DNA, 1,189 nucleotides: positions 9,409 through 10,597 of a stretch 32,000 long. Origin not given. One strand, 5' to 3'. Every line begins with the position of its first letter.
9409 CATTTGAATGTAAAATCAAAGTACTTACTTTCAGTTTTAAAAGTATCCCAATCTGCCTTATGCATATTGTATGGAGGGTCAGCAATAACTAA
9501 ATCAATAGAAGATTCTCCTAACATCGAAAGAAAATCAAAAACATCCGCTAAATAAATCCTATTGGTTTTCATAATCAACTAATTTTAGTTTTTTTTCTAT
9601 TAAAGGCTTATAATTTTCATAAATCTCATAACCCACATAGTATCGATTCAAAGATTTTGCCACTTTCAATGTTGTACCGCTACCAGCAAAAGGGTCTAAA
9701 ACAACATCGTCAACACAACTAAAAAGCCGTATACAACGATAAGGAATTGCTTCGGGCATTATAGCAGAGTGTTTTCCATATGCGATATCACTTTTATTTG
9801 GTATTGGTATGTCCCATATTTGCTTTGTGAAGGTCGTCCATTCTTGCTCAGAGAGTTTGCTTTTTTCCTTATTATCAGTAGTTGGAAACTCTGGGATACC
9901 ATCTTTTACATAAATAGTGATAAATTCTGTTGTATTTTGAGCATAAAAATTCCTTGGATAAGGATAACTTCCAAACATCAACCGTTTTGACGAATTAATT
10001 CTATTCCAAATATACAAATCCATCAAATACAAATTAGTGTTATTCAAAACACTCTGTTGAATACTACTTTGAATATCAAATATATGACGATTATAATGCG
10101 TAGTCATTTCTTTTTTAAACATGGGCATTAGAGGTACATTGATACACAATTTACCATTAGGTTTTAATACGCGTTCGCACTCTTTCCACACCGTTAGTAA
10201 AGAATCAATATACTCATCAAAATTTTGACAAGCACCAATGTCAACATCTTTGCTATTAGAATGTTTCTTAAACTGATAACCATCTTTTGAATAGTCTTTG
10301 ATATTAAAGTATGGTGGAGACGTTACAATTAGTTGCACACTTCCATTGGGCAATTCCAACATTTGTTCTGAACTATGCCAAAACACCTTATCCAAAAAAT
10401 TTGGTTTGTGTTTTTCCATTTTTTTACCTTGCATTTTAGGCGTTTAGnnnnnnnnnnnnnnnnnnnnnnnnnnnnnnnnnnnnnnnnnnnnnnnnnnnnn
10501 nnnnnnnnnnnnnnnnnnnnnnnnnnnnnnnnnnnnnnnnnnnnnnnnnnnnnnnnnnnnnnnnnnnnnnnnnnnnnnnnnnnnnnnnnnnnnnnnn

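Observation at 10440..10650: GC-enriched, densely base-paired element of about 210 nt ending 6 nt before the first start codon of the R-M operon: candidate unassigned structured RNA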

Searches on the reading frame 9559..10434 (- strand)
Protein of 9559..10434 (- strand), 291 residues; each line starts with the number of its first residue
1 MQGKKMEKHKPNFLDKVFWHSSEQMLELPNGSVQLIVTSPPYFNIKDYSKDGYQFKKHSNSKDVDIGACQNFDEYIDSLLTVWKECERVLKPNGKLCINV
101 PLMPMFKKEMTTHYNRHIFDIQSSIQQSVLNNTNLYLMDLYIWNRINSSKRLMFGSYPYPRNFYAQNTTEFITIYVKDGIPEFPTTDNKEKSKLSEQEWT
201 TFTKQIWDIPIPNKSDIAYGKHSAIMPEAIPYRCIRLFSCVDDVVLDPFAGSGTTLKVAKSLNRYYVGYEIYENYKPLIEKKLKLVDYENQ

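Call 9: search_protein_families(library=pfam, proteins=[window:9559-10434:-])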
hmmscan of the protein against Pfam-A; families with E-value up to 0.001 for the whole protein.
window:9559-10434:- (291 aa): 2 families
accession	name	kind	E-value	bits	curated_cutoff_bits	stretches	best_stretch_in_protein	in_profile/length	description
PF01555.25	N6_N4_Mtase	-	5.1e-48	164.4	26.7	1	33-281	1-221/221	DNA methylase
PF08241.18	Methyltransf_11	-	0.0003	21.8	21.2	0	62-98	59-95/95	Methyltransferase domain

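Call 10: find_encoding_contigs(protein=window:9559-10434:-, flank=6000, max_places=10)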
Protein window:9559-10434:- (291 aa): 15 contigs read that carry it; 10 places shown.
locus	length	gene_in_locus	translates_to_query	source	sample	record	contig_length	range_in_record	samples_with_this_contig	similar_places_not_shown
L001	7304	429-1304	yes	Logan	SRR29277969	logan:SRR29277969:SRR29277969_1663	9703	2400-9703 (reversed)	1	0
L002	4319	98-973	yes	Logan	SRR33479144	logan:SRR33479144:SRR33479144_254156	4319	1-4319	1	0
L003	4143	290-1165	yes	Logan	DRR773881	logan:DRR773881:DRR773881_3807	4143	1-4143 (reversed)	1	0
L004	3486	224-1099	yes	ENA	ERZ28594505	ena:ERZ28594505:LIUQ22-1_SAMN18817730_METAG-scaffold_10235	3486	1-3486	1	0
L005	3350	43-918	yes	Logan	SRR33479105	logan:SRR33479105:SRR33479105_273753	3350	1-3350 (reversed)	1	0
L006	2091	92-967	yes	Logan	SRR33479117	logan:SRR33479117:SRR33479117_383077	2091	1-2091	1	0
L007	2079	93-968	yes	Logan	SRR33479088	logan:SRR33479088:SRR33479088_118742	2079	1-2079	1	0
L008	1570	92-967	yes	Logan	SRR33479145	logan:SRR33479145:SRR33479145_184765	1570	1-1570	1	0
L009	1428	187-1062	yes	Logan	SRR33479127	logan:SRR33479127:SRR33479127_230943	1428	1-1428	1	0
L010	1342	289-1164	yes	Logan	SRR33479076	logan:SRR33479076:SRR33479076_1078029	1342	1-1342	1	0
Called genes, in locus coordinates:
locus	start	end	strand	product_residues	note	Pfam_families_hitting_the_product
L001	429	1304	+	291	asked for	PF01555:N6_N4_Mtase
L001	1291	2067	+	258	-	PF01555:N6_N4_Mtase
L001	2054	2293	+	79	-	-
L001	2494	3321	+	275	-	-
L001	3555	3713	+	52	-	-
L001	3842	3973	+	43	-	-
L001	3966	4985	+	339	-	PF17761:DUF1016_N, PF06250:YhcG_C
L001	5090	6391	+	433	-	PF02661:Fic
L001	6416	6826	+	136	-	PF04977:DivIC (weak)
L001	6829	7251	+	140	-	PF01220:DHquinase_II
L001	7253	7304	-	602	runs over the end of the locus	PF01368:DHH, PF02272:DHHA1, PF17768:RecJ_OB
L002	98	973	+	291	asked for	PF01555:N6_N4_Mtase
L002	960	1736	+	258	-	PF01555:N6_N4_Mtase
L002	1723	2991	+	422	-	-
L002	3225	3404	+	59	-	-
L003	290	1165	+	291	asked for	PF01555:N6_N4_Mtase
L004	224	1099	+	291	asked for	PF01555:N6_N4_Mtase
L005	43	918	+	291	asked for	PF01555:N6_N4_Mtase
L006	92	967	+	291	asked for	PF01555:N6_N4_Mtase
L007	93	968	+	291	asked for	PF01555:N6_N4_Mtase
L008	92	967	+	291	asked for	PF01555:N6_N4_Mtase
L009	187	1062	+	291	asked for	PF01555:N6_N4_Mtase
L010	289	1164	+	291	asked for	PF01555:N6_N4_Mtase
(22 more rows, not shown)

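Call 24: find_homologous_proteins(query=window:9559-10434:-, max_evalue=1e-30)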
Query window:9559-10434:- (291 aa): 4118 proteins with E <= 1e-30 among 8000 candidates; the best 120 are listed.
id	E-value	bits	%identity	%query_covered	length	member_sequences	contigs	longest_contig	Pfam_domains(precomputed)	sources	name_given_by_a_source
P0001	6.0e-199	677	100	100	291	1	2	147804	PF01555.25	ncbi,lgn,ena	-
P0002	1.6e-198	676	100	100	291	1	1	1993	PF01555.25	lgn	-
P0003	1.8e-198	676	100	100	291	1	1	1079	PF01555.25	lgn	-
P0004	2.5e-198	675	100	100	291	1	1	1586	PF01555.25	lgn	-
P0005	2.6e-198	675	100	100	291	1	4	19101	PF01555.25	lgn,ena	-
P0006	9.8e-195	664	100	98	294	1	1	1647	PF01555.25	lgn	-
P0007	1.6e-177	607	91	98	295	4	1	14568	PF01555.25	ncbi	-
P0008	2.2e-177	607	91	98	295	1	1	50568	PF01555.25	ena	-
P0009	1.6e-171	587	86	98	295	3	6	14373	PF01555.25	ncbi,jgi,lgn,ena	jgi:site-specific DNA-methyltransferase (cytosine-N4-specific)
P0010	2.6e-158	544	81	98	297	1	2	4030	PF01555.25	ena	-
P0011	3.0e-157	540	82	97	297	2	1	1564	PF01555.25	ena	-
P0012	5.7e-150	517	80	96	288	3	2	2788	PF01555.25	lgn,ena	-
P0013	8.8e-149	513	77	96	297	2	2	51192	PF01555.25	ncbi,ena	-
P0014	1.1e-148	512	74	100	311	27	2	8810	PF01555.25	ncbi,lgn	-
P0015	2.4e-148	511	75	100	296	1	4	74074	PF01555.25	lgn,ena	-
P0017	1.1e-147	509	77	96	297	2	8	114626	PF01555.25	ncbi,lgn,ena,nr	ncbi:MAG: site-specific DNA-methyltransferase [Bacteroidales bacterium]|nr:site-specific DNA-methylt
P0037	1.1e-135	470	76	90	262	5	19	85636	PF01555.25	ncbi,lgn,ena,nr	ncbi:MAG: site-specific DNA-methyltransferase [Paludibacteraceae bacterium]|nr:site-specific DNA-met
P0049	2.6e-134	465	72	93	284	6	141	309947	PF01555.25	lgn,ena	-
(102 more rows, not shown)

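Call 25: find_encoding_contigs(protein=P0008, flank=5000, max_places=4)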
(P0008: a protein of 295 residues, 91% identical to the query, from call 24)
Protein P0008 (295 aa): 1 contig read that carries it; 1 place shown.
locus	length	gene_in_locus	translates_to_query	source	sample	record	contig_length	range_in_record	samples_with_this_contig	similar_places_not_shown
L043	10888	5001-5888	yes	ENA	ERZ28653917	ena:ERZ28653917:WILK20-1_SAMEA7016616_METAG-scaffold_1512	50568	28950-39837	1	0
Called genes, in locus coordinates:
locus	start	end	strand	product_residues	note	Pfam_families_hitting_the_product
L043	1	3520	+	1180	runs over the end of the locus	PF01855:POR_N, PF17147:PFOR_II, PF01558:POR, PF10371:EKR, PF12838:Fer4_7, PF13183:Fer4_8, PF13484:Fer4_16, PF02775:TPP_enzyme_C, +3 more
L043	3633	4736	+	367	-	PF17761:DUF1016_N, PF06250:YhcG_C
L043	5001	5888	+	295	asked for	PF01555:N6_N4_Mtase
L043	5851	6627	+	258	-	PF01555:N6_N4_Mtase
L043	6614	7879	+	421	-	-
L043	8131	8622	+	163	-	-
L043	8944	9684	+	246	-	PF13424:TPR_12 (weak), PF13432:TPR_16, PF14559:TPR_19 (weak), PF00515:TPR_1, PF07719:TPR_2, PF13181:TPR_8 (weak), PF13414:TPR_11 (weak), PF08239:SH3_3 (weak), +1 more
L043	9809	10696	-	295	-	PF02517:Rce1-like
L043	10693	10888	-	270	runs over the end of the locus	PF01479:S4, PF01728:FtsJ, PF13489:Methyltransf_23 (weak), PF08241:Methyltransf_11 (faint), PF13649:Methyltransf_25 (faint)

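Call 26: find_encoding_contigs(protein=P0009, flank=5000, max_places=6)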
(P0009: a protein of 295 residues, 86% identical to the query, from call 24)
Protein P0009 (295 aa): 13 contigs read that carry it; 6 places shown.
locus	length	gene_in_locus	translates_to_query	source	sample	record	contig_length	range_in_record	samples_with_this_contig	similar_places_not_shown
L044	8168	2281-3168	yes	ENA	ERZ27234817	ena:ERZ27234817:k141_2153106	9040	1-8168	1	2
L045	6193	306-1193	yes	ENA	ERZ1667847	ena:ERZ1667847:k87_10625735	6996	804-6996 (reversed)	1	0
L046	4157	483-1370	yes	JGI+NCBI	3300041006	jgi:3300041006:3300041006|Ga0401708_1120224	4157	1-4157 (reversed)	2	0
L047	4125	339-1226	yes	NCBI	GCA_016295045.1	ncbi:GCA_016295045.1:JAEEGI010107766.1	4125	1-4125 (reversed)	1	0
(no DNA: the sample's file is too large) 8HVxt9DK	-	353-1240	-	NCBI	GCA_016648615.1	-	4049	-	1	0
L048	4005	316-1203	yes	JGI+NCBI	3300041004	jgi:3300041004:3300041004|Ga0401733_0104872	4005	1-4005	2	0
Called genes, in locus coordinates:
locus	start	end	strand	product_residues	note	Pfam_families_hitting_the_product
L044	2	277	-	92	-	?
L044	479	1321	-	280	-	PF02569:Pantoate_ligase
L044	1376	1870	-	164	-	PF04020:Phage_holin_4_2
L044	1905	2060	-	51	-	-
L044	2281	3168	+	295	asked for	PF01555:N6_N4_Mtase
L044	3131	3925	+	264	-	PF01555:N6_N4_Mtase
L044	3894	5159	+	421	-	-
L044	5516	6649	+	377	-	PF13173:AAA_14, PF13635:DUF4143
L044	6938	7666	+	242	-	PF03740:PdxJ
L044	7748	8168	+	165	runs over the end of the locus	-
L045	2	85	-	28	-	?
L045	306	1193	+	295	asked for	PF01555:N6_N4_Mtase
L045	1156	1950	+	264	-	PF01555:N6_N4_Mtase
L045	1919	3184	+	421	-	-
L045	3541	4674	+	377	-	PF13173:AAA_14, PF13635:DUF4143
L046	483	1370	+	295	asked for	PF01555:N6_N4_Mtase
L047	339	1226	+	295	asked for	PF01555:N6_N4_Mtase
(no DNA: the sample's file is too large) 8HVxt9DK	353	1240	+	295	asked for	PF01555:N6_N4_Mtase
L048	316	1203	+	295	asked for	PF01555:N6_N4_Mtase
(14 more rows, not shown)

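Call 27: find_encoding_contigs(protein=P0017, flank=5000, max_places=6)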
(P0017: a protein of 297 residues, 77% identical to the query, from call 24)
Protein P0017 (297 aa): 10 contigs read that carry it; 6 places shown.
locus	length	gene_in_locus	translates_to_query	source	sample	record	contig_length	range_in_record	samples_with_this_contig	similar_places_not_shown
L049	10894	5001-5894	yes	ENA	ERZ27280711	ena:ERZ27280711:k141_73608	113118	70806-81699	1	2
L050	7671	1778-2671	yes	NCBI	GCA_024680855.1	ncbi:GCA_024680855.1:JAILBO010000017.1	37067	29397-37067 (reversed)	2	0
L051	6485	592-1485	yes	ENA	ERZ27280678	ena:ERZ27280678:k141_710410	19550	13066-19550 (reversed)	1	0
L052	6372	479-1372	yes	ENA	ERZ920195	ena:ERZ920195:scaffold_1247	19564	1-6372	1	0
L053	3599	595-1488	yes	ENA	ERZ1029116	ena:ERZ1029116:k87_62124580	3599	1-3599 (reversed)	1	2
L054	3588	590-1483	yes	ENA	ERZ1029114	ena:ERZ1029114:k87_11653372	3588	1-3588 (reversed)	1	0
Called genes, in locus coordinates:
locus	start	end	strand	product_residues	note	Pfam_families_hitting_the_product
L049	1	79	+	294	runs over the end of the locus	-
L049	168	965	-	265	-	PF01026:TatD_DNase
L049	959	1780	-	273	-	PF01488:Shikimate_DH, PF03807:F420_oxidored (weak), PF10728:DUF2520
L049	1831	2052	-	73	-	PF11387:DUF2795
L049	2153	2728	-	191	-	PF01923:Cob_adeno_trans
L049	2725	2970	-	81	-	PF01106:NifU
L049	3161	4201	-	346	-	PF01883:FeS_assembly_P, PF10609:ParA, PF00142:Fer4_NifH (faint), PF01656:CbiA, PF02374:ArsA_ATPase (weak), PF09140:MipZ, PF13614:AAA_31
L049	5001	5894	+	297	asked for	PF01555:N6_N4_Mtase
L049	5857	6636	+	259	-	PF01555:N6_N4_Mtase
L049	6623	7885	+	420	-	-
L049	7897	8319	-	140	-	PF00293:NUDIX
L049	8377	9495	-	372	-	PF08534:Redoxin, PF00578:AhpC-TSA, PF00085:Thioredoxin (weak), PF13098:Thioredoxin_2 (weak), PF13905:Thioredoxin_8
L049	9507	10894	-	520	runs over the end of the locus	PF00595:PDZ, PF13180:PDZ_2, PF17820:PDZ_6, PF03572:Peptidase_S41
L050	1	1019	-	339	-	PF01883:FeS_assembly_P, PF10609:ParA, PF01656:CbiA, PF02374:ArsA_ATPase (weak), PF09140:MipZ, PF13614:AAA_31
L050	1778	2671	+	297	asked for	PF01555:N6_N4_Mtase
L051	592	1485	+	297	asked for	PF01555:N6_N4_Mtase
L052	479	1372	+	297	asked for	PF01555:N6_N4_Mtase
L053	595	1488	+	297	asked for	PF01555:N6_N4_Mtase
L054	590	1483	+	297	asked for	PF01555:N6_N4_Mtase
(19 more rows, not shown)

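Call 85: find_encoding_contigs(protein=P0049, flank=1500, max_places=8)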
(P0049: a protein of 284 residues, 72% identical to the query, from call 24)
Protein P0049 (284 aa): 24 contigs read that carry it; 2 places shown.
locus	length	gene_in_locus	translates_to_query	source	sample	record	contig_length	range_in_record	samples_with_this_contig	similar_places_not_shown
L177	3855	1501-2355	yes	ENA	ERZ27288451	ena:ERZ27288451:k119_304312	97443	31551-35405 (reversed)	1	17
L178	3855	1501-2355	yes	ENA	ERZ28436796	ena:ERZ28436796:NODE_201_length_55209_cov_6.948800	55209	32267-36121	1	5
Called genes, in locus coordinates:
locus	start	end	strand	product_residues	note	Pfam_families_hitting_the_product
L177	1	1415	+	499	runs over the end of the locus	PF09848:SLFN-g3_helicase (faint)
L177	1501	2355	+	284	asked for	PF01555:N6_N4_Mtase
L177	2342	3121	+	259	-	PF01555:N6_N4_Mtase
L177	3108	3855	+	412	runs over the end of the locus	-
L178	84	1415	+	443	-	PF09848:SLFN-g3_helicase (faint)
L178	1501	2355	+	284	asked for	PF01555:N6_N4_Mtase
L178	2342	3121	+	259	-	PF01555:N6_N4_Mtase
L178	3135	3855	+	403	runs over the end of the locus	-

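Call 86: find_encoding_contigs(protein=P0037, flank=1500, max_places=6)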
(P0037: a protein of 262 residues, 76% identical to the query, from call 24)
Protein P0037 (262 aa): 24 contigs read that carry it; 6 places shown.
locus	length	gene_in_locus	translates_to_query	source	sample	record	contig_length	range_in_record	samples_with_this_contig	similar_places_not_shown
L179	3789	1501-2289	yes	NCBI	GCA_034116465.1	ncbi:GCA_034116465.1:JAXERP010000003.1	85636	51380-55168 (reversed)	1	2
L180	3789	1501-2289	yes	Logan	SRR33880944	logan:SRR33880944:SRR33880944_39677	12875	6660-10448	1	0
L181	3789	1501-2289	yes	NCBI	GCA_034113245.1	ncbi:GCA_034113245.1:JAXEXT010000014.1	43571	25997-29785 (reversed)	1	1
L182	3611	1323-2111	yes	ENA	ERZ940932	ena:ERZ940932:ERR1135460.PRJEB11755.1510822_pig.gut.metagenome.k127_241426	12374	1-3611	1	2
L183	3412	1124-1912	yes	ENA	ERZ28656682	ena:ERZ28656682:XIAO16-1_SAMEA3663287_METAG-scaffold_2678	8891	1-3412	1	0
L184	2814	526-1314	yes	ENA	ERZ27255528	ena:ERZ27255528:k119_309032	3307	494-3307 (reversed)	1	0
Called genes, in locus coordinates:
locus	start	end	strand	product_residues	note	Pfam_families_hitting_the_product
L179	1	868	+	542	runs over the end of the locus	PF13306:LRR_5, PF13855:LRR_8 (faint), PF23952:LRR_EndoS (faint), PF13306:LRR_5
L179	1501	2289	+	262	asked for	PF01555:N6_N4_Mtase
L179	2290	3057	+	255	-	PF01555:N6_N4_Mtase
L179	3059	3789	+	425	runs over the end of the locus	-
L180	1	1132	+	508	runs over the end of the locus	PF00682:HMGL-like, PF22617:HCS_D2, PF08502:LeuA_dimer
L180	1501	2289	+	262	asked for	PF01555:N6_N4_Mtase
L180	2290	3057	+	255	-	PF01555:N6_N4_Mtase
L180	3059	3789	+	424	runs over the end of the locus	-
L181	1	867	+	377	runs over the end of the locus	PF13306:LRR_5, PF13855:LRR_8 (faint), PF13306:LRR_5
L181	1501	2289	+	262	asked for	PF01555:N6_N4_Mtase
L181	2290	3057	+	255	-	PF01555:N6_N4_Mtase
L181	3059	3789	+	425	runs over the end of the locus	-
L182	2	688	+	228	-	?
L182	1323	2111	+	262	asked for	PF01555:N6_N4_Mtase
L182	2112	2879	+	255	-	PF01555:N6_N4_Mtase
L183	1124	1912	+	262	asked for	PF01555:N6_N4_Mtase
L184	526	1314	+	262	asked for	PF01555:N6_N4_Mtase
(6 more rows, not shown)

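Call 87: find_encoding_contigs(protein=P0015, flank=1500, max_places=4)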
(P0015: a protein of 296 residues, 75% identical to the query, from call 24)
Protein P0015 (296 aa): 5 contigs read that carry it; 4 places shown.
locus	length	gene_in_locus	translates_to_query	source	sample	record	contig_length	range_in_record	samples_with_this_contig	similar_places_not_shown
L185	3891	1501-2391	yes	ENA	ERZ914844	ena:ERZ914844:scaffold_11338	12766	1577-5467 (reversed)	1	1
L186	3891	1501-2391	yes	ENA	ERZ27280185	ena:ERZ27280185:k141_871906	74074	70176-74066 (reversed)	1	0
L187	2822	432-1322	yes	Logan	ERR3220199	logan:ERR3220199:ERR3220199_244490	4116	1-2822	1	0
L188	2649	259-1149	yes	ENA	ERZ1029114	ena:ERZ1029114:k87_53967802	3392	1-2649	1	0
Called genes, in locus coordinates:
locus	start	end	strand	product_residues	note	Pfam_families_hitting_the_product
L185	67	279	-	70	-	PF13248:Zn_ribbon_3 (faint)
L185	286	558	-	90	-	PF10902:WYL_2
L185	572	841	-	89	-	PF13392:HNH_3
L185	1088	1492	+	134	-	-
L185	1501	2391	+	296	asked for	PF01555:N6_N4_Mtase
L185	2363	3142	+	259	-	PF01555:N6_N4_Mtase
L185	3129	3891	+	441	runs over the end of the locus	-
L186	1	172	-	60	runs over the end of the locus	?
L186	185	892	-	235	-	-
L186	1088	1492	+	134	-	-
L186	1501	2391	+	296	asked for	PF01555:N6_N4_Mtase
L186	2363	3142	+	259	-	PF01555:N6_N4_Mtase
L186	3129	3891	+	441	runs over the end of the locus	-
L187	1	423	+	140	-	?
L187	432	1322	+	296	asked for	PF01555:N6_N4_Mtase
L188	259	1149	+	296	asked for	PF01555:N6_N4_Mtase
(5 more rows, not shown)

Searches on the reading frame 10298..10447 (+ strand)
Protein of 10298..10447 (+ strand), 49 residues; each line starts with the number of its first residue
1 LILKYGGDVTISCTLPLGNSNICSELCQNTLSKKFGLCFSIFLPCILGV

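Call 90: search_protein_families(library=pfam, proteins=[window:10298-10447:+], max_evalue=1)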
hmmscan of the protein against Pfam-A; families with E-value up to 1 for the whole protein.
window:10298-10447:+ (49 aa): 0 families
